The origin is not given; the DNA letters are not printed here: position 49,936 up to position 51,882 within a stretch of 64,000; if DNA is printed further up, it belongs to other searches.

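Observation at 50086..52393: GltS synthase-half genes with no amidotransferase or GltD, next to glutamate/glutamine genes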

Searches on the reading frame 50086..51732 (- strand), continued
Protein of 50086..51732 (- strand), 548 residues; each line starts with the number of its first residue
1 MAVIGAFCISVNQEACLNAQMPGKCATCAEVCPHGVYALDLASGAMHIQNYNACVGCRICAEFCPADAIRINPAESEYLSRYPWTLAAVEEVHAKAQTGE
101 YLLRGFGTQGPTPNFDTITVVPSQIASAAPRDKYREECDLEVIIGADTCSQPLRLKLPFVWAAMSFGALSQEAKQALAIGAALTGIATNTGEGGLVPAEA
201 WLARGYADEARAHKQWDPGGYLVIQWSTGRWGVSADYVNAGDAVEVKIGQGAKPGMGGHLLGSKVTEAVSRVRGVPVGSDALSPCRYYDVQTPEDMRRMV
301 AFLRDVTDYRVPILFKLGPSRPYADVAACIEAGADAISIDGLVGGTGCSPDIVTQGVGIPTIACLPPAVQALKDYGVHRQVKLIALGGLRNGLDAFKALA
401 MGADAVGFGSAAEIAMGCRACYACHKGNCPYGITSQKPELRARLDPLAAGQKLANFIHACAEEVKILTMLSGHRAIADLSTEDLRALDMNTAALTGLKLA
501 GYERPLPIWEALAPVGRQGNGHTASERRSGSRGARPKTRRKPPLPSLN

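Call 69: search_protein_representatives(protein=window:50086-51732:-)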
Query: 548 residues. Proteins with E-value up to 0.001 (for the whole library): 5720; up to 1e-10: 2475; up to 1e-30: 604. The best 150 are listed.
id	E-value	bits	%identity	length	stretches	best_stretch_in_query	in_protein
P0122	1.8e-185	634.0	54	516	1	1-507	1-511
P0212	2.2e-127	442.3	48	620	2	24-501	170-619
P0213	6.7e-115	401.1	44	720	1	22-503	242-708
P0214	1.7e-110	386.6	79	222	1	1-210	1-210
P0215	4.5e-97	342.2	47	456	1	84-502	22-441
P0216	2.7e-95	336.4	44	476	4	229-367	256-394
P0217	1.6e-93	330.5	40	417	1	81-510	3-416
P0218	1.0e-90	321.3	41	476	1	24-502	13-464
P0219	6.8e-87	308.6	41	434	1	82-503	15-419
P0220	7.8e-84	298.5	39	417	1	84-510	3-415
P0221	1.8e-83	297.4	42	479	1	84-509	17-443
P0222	6.1e-82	292.3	46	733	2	255-499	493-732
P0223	3.0e-81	290.0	40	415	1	90-509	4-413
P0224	6.0e-81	289.0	39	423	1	78-510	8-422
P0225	1.5e-79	284.4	37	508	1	24-479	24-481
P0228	1.3e-74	268.1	38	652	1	83-505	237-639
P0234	9.8e-74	265.2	40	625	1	89-536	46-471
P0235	3.0e-73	263.6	35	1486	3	84-497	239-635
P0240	4.9e-71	256.3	34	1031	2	83-498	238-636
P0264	3.1e-58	214.0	33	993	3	25-480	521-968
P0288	1.9e-53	198.2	35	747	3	84-507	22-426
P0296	7.5e-53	196.3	33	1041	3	25-491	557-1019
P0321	1.7e-48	181.9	36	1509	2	154-479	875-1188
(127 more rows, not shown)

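Call 72: search_protein_families(library=pfam, proteins=[P0264, P0296, P0321, P0235, P0240, P0212, P0213, P0228, P0234, P0288], max_evalue=0.000001)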
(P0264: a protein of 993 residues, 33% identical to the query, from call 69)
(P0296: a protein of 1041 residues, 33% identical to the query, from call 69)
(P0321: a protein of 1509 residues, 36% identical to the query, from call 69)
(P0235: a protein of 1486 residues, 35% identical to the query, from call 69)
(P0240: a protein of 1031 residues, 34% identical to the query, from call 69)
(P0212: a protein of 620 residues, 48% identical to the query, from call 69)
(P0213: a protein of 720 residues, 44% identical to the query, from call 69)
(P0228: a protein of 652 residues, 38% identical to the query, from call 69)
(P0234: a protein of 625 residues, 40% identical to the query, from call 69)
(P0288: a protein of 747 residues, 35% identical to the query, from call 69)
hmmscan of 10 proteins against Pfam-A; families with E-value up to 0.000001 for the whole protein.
P0264 (993 aa): 3 families
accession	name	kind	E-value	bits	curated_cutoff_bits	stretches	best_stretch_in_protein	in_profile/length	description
PF01645.23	Glu_synthase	-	6.3e-111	371.5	20.4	2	650-961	57-368/369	Conserved region in glutamate synthase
PF04898.20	Glu_syn_central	-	1.5e-08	34.8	22.8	0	839-892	160-214/277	Glutamate synthase central domain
PF01070.24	FMN_dh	-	1.3e-07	31.4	24.9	0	861-903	267-309/350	FMN-dependent dehydrogenase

P0296 (1041 aa): 10 families
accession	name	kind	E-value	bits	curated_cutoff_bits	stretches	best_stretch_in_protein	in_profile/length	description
PF01645.23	Glu_synthase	-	1.9e-107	360.1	20.4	2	694-999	63-368/369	Conserved region in glutamate synthase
PF13187.11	Fer4_9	-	2.7e-12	47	27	0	31-79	1-51/52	4Fe-4S dicluster domain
PF01070.24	FMN_dh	-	4.2e-11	42.9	24.9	0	902-942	270-310/350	FMN-dependent dehydrogenase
PF12838.12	Fer4_7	-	1.8e-10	41.6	27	0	14-46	20-52/52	4Fe-4S dicluster domain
PF04898.20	Glu_syn_central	-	1.6e-09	38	22.8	0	877-1008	160-268/277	Glutamate synthase central domain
PF13237.11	Fer4_10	-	2.8e-09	37.2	25.5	0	25-76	2-53/53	4Fe-4S dicluster domain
PF13534.11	Fer4_17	-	3.2e-09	37.6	22.2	0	549-569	41-61/61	4Fe-4S dicluster domain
PF13183.11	Fer4_8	-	5.4e-09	36.9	27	0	550-568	50-68/68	4Fe-4S dicluster domain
PF00478.31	IMPDH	-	2e-08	34.1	25.6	0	881-935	187-237/345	IMP dehydrogenase / GMP reductase domain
PF03060.21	NMO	-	2.1e-07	31.1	28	0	869-943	168-231/331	Nitronate monooxygenase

P0321 (1509 aa): 4 families
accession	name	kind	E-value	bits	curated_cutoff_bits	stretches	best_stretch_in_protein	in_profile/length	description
PF01645.23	Glu_synthase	-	1.1e-100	337.9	20.4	1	836-1182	34-368/369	Conserved region in glutamate synthase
PF04898.20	Glu_syn_central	-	2.1e-27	96.7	22.8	1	473-751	18-260/277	Glutamate synthase central domain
PF01493.24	GXGXG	-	1.9e-17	63.9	32.5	1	1272-1457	7-183/190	GXGXG motif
PF00310.26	GATase_2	-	3.5e-16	59.4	19.9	1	194-384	179-381/420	Glutamine amidotransferases class-II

P0235 (1486 aa): 7 families
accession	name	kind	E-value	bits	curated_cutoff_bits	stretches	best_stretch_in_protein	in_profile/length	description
PF01645.23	Glu_synthase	-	2e-86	290.9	20.4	1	304-611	60-368/369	Conserved region in glutamate synthase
PF07992.20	Pyr_redox_2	-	1.4e-27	97.3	26.1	1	762-1057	2-291/291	Pyridine nucleotide-disulphide oxidoreductase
PF01493.24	GXGXG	-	1e-18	68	32.5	1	36-170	20-167/190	GXGXG motif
PF14691.11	Fer4_20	-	3.7e-17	62.6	25.8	1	671-745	30-107/113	Dihydroprymidine dehydrogenase domain II, 4Fe-4S cluster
PF01070.24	FMN_dh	-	1.7e-11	44.2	24.9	0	505-553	258-308/350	FMN-dependent dehydrogenase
PF13450.12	NAD_binding_8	-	1.3e-09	38.6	21.9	1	765-800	1-36/68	NAD(P)-binding Rossmann-like domain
PF00070.33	Pyr_redox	-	3e-09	37.7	22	0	763-796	2-35/82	Pyridine nucleotide-disulphide oxidoreductase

P0240 (1031 aa): 3 families
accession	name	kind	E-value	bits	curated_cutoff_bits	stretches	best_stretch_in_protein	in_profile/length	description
PF01645.23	Glu_synthase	-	2.7e-95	320.1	20.4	1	307-611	63-368/369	Conserved region in glutamate synthase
PF01493.24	GXGXG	-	7.8e-17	61.9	32.5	1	33-166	17-163/190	GXGXG motif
PF01070.24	FMN_dh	-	3e-11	43.4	24.9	1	510-558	263-313/350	FMN-dependent dehydrogenase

P0212 (620 aa): 10 families
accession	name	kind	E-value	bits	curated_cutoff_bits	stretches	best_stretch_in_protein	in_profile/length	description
PF01645.23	Glu_synthase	-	6.1e-133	444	20.4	1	249-591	6-368/369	Conserved region in glutamate synthase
PF00037.32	Fer4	-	1.7e-11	43.8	21.1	0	166-184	6-24/24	4Fe-4S binding domain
PF13237.11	Fer4_10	-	2.6e-11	43.7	25.5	0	167-208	8-53/53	4Fe-4S dicluster domain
PF12838.12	Fer4_7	-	5.4e-11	43.2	27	0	168-209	2-50/52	4Fe-4S dicluster domain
PF01070.24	FMN_dh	-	9.1e-11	41.8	24.9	1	416-535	208-310/350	FMN-dependent dehydrogenase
PF14697.11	Fer4_21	-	1.4e-08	35.2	35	0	165-209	5-53/59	4Fe-4S dicluster domain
PF13187.11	Fer4_9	-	2.1e-08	34.5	27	0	168-209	2-49/52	4Fe-4S dicluster domain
PF03060.21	NMO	-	2.1e-07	31.1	28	1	443-538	148-233/331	Nitronate monooxygenase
PF12837.12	Fer4_6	-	2.5e-07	30.7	25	0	190-209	2-21/24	4Fe-4S binding domain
PF00478.31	IMPDH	-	4.2e-07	29.7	25.6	0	436-528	151-237/345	IMP dehydrogenase / GMP reductase domain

P0213 (720 aa): 10 families
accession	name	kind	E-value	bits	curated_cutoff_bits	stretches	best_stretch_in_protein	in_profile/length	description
PF01645.23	Glu_synthase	-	1.8e-120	403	20.4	1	367-678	56-368/369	Conserved region in glutamate synthase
PF01493.24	GXGXG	-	7.5e-22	78.2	32.5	1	30-186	13-186/190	GXGXG motif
PF13237.11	Fer4_10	-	1.4e-09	38.1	25.5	1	235-287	2-53/53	4Fe-4S dicluster domain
PF12838.12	Fer4_7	-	1.6e-09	38.5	27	1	242-290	2-52/52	4Fe-4S dicluster domain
PF12837.12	Fer4_6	-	5.9e-09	35.9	25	0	234-256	1-23/24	4Fe-4S binding domain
PF13187.11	Fer4_9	-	6.5e-09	36.1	27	1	242-291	2-52/52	4Fe-4S dicluster domain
PF13183.11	Fer4_8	-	8.6e-08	33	27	0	235-256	47-68/68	4Fe-4S dicluster domain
PF01070.24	FMN_dh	-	1.2e-07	31.6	24.9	1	504-622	209-310/350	FMN-dependent dehydrogenase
PF13484.11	Fer4_16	-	5.5e-07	30.7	30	0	275-294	1-20/66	4Fe-4S double cluster binding domain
PF00037.32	Fer4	-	9.4e-07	28.8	21.1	0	236-257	2-23/24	4Fe-4S binding domain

P0228 (652 aa): 3 families
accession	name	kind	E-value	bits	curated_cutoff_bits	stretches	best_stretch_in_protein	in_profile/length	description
PF01645.23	Glu_synthase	-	1e-94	318.2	20.4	1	301-610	57-368/369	Conserved region in glutamate synthase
PF01493.24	GXGXG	-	9.5e-14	51.8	32.5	1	33-176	17-173/190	GXGXG motif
PF01070.24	FMN_dh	-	2.1e-09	37.3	24.9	1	502-552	256-308/350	FMN-dependent dehydrogenase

P0234 (625 aa): 4 families
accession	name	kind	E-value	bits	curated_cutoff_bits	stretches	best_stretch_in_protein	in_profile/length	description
PF01645.23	Glu_synthase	-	1.4e-92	311.2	20.4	1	98-407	53-367/369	Conserved region in glutamate synthase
PF02915.23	Rubrerythrin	-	1.1e-23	84.6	22.8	1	457-572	1-137/137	Rubrerythrin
PF21349.2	RUBY_RBDX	-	3.6e-12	46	26.5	1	589-618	1-30/30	Rubrerythrin, rubredoxin-like domain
PF01070.24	FMN_dh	-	2.4e-07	30.6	24.9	0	295-353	256-311/350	FMN-dependent dehydrogenase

P0288 (747 aa): 2 families
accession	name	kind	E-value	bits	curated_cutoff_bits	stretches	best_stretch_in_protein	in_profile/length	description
PF01645.23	Glu_synthase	-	1e-99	334.7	20.4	1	72-389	47-368/369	Conserved region in glutamate synthase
PF04898.20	Glu_syn_central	-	1.3e-11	44.8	22.8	0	439-670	14-216/277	Glutamate synthase central domain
